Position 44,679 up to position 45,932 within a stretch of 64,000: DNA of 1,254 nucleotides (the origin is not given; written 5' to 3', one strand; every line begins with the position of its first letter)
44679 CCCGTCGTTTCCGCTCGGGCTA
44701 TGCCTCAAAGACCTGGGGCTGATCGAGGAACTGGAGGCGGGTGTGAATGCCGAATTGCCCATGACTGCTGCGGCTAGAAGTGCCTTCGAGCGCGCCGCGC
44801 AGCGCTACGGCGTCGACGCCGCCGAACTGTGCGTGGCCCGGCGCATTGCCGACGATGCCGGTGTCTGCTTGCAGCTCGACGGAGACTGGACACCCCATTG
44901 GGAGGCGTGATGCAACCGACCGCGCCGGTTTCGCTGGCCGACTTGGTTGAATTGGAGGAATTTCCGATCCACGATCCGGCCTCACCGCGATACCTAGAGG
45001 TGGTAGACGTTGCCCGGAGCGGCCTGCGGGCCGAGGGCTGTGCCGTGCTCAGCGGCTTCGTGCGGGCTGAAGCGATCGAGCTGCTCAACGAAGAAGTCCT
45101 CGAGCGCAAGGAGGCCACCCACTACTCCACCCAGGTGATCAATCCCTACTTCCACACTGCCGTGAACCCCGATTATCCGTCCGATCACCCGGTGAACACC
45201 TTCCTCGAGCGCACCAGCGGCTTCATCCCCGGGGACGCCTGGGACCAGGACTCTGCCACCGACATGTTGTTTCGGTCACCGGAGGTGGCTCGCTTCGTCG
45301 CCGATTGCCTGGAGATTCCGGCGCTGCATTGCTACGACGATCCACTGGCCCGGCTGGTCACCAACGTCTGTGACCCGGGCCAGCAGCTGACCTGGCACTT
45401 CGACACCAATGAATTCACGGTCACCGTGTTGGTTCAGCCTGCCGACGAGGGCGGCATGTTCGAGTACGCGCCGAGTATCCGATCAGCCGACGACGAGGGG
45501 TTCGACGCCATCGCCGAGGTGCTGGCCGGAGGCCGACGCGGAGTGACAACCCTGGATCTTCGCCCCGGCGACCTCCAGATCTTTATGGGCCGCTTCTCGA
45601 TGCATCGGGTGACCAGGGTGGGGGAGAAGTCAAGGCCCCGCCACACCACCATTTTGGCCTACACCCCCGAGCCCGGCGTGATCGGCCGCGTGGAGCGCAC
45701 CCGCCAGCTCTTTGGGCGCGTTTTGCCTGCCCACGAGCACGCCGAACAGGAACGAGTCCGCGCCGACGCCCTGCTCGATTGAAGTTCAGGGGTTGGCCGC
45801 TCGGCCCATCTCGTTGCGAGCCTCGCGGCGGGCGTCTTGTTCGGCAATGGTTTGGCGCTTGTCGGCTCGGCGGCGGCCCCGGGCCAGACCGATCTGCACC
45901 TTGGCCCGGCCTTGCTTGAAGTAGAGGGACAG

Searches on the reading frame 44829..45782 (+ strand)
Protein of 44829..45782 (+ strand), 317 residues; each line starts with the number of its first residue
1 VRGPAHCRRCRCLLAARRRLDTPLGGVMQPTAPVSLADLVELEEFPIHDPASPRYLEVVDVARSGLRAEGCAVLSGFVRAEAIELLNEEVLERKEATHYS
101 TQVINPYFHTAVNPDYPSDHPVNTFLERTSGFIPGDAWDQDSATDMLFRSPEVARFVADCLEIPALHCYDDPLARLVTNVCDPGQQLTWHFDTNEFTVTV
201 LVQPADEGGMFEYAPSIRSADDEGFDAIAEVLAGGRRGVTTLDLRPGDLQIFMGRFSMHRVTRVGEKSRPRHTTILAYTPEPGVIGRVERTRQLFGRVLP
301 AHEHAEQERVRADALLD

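Call 26: search_protein_families(library=pfam, proteins=[window:44829-45782:+], max_evalue=0.01)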
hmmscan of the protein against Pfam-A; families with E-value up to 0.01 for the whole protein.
window:44829-45782:+ (317 aa): 1 family
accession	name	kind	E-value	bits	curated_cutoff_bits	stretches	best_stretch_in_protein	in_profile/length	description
PF23169.1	HalD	-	2e-09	37.6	26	1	142-269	75-200/228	Halogenase D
